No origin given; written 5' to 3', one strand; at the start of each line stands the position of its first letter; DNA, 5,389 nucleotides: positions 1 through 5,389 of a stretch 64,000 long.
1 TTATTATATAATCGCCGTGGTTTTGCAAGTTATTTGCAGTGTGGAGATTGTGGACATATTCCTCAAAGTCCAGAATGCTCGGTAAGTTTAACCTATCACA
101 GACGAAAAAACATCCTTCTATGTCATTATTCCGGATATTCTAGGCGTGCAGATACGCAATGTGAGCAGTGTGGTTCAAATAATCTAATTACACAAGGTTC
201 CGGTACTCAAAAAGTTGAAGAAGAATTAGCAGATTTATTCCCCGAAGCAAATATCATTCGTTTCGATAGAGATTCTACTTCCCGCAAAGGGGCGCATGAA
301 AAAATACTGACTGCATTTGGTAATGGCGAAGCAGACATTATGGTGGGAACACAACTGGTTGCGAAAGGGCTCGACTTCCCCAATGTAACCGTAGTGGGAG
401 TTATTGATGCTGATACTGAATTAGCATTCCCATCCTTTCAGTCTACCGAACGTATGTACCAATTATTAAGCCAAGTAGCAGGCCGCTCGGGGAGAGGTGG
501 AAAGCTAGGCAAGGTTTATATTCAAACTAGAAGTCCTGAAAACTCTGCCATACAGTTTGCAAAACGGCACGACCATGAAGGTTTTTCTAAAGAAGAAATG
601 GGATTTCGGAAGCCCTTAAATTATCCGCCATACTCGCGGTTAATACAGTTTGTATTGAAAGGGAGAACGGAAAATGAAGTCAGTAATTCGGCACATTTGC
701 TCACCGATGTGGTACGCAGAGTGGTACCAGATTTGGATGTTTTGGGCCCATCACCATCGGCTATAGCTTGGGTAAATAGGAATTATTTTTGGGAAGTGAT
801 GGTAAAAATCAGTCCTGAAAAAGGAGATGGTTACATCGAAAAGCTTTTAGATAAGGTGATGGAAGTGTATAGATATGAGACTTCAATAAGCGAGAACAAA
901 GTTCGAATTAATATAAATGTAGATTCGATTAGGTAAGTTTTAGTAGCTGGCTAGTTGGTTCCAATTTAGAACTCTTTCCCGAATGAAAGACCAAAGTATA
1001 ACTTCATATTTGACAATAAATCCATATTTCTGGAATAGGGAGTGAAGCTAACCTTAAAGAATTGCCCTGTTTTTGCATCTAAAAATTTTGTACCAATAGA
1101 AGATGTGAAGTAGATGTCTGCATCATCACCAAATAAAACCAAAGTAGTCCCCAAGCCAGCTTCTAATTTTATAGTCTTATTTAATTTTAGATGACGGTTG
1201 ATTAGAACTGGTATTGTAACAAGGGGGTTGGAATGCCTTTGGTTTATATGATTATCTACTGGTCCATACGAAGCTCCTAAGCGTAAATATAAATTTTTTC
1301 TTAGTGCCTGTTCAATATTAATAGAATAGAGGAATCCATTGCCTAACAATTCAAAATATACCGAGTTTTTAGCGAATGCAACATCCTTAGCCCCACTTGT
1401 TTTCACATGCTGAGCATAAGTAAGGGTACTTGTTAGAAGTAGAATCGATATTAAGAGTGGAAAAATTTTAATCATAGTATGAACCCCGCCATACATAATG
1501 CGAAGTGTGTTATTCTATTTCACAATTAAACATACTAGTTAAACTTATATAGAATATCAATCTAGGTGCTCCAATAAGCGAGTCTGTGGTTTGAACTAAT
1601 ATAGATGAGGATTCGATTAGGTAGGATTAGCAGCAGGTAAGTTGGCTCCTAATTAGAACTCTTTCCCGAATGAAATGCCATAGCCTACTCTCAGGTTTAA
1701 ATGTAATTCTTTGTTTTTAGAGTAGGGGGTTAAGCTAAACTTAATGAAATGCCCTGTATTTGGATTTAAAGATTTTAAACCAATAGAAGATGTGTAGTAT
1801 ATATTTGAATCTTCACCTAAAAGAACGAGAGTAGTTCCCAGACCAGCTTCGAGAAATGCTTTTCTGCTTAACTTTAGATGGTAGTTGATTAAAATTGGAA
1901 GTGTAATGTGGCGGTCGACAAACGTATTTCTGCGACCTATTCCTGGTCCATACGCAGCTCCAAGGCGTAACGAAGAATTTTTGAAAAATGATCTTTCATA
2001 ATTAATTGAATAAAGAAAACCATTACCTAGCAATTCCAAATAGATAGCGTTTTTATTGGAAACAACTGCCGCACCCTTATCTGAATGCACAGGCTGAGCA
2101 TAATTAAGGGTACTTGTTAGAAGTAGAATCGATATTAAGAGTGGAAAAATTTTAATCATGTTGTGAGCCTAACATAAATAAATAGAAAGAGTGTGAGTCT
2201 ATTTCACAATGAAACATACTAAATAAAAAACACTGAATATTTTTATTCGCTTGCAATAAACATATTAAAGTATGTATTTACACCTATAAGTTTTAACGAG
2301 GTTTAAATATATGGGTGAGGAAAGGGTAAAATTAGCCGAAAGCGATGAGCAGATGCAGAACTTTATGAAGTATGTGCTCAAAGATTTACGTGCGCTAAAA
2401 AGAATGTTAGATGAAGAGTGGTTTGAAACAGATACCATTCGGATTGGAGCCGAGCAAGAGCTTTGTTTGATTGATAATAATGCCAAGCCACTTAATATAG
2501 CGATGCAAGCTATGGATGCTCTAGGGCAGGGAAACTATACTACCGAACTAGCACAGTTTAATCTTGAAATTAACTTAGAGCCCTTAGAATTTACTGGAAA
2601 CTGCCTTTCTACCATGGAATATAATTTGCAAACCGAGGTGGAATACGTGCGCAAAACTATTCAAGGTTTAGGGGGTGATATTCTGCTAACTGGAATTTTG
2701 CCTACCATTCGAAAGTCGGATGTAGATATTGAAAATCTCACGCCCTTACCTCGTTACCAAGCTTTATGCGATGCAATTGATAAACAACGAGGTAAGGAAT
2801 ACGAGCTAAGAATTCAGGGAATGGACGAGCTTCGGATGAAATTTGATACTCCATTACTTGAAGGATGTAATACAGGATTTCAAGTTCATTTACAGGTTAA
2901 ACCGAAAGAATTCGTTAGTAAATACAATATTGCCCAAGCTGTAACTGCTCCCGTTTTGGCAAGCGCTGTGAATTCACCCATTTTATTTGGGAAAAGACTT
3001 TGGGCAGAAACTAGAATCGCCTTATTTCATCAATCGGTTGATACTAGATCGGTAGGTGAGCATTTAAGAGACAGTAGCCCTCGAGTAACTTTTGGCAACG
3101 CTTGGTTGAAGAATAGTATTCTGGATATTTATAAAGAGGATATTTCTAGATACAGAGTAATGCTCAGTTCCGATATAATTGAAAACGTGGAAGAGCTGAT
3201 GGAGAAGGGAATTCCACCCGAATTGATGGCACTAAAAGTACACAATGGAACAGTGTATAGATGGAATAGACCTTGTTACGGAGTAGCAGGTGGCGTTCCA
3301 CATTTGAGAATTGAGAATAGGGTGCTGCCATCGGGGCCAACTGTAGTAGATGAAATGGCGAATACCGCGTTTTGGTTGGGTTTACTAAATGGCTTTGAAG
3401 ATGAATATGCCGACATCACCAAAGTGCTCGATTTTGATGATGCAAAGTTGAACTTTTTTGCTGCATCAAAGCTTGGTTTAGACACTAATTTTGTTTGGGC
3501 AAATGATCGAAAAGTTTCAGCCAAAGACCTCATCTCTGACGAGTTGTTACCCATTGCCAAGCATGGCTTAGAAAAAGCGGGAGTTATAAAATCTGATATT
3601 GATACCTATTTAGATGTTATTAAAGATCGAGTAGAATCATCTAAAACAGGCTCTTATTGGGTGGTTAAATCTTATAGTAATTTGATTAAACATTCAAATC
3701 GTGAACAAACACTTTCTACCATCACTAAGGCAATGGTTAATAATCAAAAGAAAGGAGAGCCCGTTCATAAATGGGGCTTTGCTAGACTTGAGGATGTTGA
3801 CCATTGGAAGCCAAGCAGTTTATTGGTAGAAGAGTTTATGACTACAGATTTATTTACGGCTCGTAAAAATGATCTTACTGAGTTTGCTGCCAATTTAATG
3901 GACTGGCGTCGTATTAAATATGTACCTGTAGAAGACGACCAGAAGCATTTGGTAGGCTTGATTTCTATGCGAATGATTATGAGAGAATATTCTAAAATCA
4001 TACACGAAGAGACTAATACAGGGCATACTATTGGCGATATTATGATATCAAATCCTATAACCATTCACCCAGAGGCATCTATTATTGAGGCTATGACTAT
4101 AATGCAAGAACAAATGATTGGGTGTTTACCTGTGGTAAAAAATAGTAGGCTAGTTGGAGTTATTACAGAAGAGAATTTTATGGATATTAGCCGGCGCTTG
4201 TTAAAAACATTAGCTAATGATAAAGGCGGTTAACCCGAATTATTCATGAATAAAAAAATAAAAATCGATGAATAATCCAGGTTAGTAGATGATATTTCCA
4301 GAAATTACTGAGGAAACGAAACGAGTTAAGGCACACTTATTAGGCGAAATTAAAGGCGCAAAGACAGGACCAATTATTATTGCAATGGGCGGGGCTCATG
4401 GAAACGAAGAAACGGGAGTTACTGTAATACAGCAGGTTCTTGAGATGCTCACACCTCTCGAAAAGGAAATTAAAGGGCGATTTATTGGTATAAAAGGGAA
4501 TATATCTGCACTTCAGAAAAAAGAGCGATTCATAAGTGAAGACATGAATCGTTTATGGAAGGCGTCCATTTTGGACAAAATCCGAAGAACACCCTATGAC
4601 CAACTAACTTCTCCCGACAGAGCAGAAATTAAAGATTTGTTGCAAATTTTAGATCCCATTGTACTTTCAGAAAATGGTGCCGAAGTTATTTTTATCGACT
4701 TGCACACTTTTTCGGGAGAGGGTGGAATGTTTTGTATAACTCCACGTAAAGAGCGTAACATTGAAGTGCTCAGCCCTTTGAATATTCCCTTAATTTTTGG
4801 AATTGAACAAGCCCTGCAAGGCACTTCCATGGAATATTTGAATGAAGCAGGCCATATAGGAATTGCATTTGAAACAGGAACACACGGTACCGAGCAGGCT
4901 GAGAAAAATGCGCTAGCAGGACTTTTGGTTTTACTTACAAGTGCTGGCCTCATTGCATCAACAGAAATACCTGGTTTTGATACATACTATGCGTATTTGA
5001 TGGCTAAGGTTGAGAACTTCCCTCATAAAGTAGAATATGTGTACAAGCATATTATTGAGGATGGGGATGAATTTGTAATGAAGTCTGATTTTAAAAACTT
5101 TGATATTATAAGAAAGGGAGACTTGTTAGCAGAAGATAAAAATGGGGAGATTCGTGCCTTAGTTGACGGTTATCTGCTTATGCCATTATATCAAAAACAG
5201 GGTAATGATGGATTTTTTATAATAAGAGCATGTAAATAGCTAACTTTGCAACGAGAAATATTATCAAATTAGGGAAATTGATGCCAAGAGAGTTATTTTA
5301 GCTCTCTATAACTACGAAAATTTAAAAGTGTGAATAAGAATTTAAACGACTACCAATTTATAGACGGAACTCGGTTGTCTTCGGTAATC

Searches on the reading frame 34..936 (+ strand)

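Call 24: search_protein_families(library=pfam, proteins=[window:34-936:+], max_evalue=0.0001)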
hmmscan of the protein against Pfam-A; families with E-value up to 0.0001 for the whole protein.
window:34-936:+ (300 aa): 3 families
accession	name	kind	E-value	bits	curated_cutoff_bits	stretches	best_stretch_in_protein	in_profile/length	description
PF18074.6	PriA_C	-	4.3e-11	43.9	26.9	1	199-297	1-94/95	Primosomal protein N C-terminal domain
PF00271.37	Helicase_C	-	5e-09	36.8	23.5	1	80-156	46-110/110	Helicase conserved C-terminal domain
PF18319.7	Zn_ribbon_PriA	-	3.2e-08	33.8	26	1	13-38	2-27/27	PriA DNA helicase Cys-rich region (CRR) domain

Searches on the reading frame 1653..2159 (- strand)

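Call 24: search_protein_families(library=pfam, proteins=[window:1653-2159:-], max_evalue=0.0001)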
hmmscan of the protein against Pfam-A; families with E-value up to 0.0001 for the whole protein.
window:1653-2159:- (168 aa): 1 family
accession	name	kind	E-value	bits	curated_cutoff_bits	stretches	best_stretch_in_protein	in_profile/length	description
PF13568.12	OMP_b-brl_2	-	2.2e-05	25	27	1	53-167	70-159/175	Outer membrane protein beta-barrel domain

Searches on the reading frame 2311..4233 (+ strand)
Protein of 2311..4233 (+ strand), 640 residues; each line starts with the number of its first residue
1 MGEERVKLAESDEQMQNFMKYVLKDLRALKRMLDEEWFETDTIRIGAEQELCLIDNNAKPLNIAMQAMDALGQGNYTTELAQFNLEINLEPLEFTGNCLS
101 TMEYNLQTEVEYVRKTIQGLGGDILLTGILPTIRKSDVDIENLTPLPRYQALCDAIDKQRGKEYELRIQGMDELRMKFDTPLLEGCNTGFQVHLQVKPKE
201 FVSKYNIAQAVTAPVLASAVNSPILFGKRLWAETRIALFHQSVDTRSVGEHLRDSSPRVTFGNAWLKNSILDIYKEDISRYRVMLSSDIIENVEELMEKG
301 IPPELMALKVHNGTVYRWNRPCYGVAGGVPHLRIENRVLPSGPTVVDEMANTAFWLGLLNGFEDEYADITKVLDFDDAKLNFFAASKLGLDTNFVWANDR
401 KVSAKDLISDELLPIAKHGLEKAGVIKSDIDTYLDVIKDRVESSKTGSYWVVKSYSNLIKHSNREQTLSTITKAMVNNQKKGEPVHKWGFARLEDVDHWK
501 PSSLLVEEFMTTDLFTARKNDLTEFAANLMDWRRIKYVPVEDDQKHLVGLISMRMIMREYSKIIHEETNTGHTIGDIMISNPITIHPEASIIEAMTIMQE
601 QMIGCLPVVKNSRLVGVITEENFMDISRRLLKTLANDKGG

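Call 24: search_protein_families(library=pfam, proteins=[window:2311-4233:+], max_evalue=0.0001)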
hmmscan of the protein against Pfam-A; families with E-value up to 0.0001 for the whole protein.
window:2311-4233:+ (640 aa): 2 families
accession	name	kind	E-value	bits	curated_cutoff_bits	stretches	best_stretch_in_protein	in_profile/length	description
PF00571.33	CBS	-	1.1e-23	83.7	24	2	574-625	1-53/57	CBS domain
PF04107.18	GCS2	-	1.1e-06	28.7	21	0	46-283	2-223/291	Glutamate-cysteine ligase family 2(GCS2)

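Call 65: search_protein_families(library=ncbifam, proteins=[window:2311-4233:+], max_evalue=0.00001)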
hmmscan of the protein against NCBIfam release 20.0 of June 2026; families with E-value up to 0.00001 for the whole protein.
window:2311-4233:+ (640 aa): 13 families
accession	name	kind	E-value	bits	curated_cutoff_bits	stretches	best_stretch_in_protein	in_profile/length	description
NF041552.1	TF_PrdR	equivalog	2.2e-16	59.3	795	1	502-626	4-124/577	sigma-54 dependent transcriptional regulator PrdR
TIGR01302.1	IMP_dehydrog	equivalog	7.9e-13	48.1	481.5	1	474-560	105-200/450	IMP dehydrogenase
NF011442.0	PRK14869.1-4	equivalog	3e-10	39.2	400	0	572-624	70-123/543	putative manganese-dependent inorganic diphosphatase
NF011447.0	PRK14869.2-3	equivalog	2e-09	36.6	522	0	573-628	69-125/540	putative manganese-dependent inorganic diphosphatase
TIGR00393.1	kpsF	subfamily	4.7e-09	36.2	203.7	0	572-618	220-267/268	KpsF/GutQ family sugar-phosphate isomerase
NF011443.0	PRK14869.1-5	equivalog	4.7e-09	35.2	335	0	573-636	70-131/546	putative manganese-dependent inorganic diphosphatase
NF011440.0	PRK14869.1-2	equivalog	5.3e-08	31.9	746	0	573-632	68-125/541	putative manganese-dependent inorganic diphosphatase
NF038279.1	TF_CBS_SpxR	exception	8.9e-08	31.3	600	1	529-626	215-304/427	CBS-HotDog domain-containing transcription factor SpxR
NF041630.1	CBS_CbpB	equivalog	1.4e-07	31.5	125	1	534-631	41-139/143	cyclic-di-AMP-binding protein CbpB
NF008141.0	PRK10892.1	equivalog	1.4e-07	31.1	505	0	573-620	272-319/328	arabinose-5-phosphate isomerase KdsD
NF011449.0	PRK14869.2-5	equivalog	1.8e-07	30.6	411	0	506-567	69-131/451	putative manganese-dependent inorganic diphosphatase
NF011441.0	PRK14869.1-3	equivalog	7.1e-07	28.2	753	0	573-623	69-120/548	putative manganese-dependent inorganic diphosphatase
TIGR01186.1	proV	subfamily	4.5e-06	26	326.6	0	489-558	287-355/363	betaine/proline/choline family ABC transporter ATP-binding protein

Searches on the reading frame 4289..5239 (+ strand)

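Call 24: search_protein_families(library=pfam, proteins=[window:4289-5239:+], max_evalue=0.0001)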
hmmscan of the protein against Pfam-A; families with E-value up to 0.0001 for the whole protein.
window:4289-5239:+ (316 aa): 1 family
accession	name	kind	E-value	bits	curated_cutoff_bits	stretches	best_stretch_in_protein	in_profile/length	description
PF24827.1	AstE_AspA_cat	-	8.3e-17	61.8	25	1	28-204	3-175/192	Succinylglutamate desuccinylase/Aspartoacylase catalytic domain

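Call 65: search_protein_families(library=ncbifam, proteins=[window:4289-5239:+], max_evalue=0.00001)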
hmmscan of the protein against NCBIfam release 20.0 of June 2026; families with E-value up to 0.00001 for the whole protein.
window:4289-5239:+ (316 aa): 3 families
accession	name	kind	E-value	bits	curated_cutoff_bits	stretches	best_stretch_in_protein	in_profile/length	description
NF003706.0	PRK05324.1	subfamily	9.3e-15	54.5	170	1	30-140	52-155/336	succinylglutamate desuccinylase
TIGR03242.1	arg_catab_astE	equivalog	2.3e-12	46.9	305.65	1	30-91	44-105/319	succinylglutamate desuccinylase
NF002601.0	PRK02259.1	equivalog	5.1e-11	42.3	180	1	30-203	7-172/293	aspartoacylase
